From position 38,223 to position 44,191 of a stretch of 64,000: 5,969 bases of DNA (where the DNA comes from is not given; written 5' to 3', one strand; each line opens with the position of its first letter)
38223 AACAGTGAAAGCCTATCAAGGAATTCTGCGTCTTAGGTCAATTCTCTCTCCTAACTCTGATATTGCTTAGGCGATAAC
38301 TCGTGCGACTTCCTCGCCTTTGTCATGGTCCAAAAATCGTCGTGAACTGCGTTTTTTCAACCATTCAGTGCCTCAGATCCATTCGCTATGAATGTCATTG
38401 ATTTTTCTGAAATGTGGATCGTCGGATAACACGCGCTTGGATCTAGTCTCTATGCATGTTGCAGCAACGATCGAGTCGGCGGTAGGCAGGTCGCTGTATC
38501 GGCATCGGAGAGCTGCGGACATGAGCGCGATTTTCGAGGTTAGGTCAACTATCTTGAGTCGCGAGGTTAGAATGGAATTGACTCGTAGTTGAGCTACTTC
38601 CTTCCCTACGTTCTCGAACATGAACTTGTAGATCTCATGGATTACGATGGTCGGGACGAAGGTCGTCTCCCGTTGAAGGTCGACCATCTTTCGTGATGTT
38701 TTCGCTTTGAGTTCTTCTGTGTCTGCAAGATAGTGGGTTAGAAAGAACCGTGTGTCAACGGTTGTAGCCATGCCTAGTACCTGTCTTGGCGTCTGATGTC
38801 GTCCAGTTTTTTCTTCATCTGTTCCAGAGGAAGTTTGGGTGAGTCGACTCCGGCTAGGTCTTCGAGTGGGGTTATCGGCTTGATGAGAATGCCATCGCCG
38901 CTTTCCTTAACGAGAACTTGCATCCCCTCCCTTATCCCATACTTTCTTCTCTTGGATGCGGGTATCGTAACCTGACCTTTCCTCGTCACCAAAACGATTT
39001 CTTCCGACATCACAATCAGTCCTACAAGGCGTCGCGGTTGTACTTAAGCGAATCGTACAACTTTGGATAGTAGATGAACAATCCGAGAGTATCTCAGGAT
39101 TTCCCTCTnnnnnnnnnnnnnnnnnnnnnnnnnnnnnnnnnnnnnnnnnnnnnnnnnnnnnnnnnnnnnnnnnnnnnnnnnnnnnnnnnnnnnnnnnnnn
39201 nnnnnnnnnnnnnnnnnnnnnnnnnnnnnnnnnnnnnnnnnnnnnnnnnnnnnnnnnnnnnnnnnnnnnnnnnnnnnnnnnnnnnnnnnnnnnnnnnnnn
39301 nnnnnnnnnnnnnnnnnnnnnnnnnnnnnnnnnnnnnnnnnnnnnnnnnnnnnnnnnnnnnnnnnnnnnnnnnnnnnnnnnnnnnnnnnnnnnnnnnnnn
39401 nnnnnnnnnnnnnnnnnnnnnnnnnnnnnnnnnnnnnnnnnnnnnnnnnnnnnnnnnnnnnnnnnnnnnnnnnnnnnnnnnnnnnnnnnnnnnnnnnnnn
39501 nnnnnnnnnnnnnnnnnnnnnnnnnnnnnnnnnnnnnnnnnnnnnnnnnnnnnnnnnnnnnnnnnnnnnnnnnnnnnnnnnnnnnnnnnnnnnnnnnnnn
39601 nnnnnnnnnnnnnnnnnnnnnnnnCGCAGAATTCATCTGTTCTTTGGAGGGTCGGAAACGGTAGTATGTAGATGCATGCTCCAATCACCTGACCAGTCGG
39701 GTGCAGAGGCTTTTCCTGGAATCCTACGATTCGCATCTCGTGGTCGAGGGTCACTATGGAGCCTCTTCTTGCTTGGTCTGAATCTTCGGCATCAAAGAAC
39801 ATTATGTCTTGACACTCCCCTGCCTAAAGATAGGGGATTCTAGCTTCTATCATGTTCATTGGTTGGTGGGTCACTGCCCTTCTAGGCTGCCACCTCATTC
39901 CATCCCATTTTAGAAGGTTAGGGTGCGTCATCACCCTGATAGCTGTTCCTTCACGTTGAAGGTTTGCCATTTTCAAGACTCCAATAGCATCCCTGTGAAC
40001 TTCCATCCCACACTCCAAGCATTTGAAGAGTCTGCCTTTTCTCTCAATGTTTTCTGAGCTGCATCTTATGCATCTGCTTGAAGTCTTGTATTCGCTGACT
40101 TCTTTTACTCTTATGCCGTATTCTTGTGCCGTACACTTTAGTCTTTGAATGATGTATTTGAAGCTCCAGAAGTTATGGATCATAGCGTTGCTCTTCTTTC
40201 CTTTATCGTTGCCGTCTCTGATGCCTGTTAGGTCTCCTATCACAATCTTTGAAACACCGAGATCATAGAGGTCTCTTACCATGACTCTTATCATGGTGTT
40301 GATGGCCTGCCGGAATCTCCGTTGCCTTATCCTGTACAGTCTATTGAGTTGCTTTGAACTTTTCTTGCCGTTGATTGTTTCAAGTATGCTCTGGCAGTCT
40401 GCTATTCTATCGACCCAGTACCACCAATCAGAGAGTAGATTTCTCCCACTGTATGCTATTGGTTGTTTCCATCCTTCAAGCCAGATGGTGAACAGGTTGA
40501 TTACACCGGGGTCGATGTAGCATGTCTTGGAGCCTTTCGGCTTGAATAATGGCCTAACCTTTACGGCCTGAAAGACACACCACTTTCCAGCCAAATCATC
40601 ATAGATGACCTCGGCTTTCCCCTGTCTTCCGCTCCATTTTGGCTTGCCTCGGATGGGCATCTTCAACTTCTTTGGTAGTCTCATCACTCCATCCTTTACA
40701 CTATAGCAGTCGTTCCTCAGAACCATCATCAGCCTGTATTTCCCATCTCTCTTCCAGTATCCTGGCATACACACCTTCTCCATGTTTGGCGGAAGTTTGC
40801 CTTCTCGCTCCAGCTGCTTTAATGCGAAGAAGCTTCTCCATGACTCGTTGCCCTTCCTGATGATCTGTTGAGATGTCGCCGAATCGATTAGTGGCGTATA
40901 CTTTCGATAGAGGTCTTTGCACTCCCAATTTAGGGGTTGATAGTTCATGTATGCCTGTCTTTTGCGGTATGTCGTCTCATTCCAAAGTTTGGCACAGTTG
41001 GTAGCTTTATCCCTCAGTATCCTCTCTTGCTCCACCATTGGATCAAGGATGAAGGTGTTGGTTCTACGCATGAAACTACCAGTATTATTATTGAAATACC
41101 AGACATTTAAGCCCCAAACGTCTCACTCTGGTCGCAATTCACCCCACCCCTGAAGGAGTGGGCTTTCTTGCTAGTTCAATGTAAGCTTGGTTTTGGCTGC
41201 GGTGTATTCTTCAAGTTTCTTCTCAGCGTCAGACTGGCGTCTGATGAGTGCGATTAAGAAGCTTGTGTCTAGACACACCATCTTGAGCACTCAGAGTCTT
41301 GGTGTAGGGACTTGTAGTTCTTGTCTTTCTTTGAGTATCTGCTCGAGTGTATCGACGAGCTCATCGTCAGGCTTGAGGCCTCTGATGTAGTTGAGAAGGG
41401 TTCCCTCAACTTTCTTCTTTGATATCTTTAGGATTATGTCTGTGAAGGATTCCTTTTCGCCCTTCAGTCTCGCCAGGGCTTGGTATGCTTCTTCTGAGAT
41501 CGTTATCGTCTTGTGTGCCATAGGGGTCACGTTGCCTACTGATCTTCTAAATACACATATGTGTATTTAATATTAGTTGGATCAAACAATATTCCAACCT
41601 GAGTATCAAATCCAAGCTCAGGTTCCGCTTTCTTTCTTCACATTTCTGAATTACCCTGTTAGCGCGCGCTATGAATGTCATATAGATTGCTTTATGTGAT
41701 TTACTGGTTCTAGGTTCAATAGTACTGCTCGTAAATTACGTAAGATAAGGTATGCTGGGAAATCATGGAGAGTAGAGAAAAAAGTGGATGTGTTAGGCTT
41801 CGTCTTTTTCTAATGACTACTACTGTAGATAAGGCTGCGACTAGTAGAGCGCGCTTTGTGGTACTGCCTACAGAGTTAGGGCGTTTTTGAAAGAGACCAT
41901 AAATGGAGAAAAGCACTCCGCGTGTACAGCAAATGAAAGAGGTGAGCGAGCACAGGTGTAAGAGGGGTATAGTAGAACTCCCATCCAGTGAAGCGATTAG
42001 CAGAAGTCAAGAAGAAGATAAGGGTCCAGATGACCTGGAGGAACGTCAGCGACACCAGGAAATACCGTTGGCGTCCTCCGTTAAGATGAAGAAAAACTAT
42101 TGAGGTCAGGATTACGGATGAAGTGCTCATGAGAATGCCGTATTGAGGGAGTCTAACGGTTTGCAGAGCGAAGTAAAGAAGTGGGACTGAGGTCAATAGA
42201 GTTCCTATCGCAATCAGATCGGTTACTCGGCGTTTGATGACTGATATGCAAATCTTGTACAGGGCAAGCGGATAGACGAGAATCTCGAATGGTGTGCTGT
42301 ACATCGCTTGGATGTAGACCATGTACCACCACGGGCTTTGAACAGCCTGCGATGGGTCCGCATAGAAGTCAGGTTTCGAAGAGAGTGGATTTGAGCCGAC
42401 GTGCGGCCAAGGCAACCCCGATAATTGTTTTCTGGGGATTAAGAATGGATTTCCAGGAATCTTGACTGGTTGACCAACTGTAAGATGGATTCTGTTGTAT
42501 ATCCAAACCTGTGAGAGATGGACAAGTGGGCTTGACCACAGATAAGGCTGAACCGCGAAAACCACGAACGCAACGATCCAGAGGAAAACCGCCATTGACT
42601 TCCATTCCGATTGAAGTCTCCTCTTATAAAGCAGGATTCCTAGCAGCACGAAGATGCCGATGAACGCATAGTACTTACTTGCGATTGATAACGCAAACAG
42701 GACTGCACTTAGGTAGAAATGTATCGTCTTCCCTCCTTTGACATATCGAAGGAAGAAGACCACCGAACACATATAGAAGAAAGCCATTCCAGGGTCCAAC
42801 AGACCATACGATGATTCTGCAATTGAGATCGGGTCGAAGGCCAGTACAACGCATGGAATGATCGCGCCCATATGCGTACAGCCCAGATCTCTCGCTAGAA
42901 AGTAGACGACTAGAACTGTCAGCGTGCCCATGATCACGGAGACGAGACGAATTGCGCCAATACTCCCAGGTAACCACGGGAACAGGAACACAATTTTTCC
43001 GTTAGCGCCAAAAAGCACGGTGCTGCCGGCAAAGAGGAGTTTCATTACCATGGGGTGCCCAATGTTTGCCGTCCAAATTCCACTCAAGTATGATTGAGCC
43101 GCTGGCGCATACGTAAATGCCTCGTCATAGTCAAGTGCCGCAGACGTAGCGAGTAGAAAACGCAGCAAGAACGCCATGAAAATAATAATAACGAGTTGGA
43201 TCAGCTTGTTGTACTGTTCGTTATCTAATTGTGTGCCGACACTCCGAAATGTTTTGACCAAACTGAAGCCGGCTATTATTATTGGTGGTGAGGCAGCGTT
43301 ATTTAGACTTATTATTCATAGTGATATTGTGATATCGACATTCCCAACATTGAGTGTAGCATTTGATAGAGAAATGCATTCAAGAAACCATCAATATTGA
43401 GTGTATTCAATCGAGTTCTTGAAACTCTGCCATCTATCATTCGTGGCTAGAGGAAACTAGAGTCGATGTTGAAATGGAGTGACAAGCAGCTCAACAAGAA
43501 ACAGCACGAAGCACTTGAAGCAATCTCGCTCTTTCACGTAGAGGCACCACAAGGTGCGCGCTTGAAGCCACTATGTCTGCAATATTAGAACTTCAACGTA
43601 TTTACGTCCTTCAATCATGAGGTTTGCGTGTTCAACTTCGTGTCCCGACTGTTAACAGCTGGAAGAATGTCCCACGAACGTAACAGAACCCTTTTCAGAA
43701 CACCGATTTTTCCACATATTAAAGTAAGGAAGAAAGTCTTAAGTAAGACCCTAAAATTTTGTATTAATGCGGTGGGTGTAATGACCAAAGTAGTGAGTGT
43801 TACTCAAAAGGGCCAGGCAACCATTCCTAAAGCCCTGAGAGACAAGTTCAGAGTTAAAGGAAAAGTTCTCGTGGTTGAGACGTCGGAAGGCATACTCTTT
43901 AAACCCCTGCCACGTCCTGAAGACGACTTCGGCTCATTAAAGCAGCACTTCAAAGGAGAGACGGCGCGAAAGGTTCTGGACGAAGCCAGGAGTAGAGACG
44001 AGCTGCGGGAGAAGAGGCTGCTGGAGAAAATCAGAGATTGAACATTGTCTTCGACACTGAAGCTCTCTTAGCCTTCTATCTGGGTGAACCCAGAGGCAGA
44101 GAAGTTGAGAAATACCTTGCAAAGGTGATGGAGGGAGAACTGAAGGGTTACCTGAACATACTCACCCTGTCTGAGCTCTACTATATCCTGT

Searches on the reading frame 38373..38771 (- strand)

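Call 23: search_protein_families(library=pfam, proteins=[window:38373-38771:-], max_evalue=0.001)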
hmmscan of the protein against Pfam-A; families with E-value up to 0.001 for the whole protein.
window:38373-38771:- (132 aa): 1 family
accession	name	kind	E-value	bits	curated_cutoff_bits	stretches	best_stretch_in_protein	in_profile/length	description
PF01850.27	PIN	-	7.1e-14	52.9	23.6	1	5-125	3-118/120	PIN domain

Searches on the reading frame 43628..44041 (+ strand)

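Call 23: search_protein_families(library=pfam, proteins=[window:43628-44041:+], max_evalue=0.001)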
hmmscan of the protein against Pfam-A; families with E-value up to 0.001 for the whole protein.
window:43628-44041:+ (137 aa): 1 family
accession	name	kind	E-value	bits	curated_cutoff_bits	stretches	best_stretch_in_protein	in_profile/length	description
PF04014.23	MazE_antitoxin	-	0.00033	21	24.7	1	55-94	1-43/48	Antidote-toxin recognition MazE, bacterial antitoxin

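Call 45: search_protein_families(library=ncbifam, proteins=[window:43628-44041:+], max_evalue=0.001)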
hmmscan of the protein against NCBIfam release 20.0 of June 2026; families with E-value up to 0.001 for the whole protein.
window:43628-44041:+ (137 aa): 1 family
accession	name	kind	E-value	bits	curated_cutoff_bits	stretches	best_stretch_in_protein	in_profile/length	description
TIGR01439.1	lp_hng_hel_AbrB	domain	8.4e-07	28.6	28.3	1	56-93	2-42/44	transcriptional regulator, AbrB family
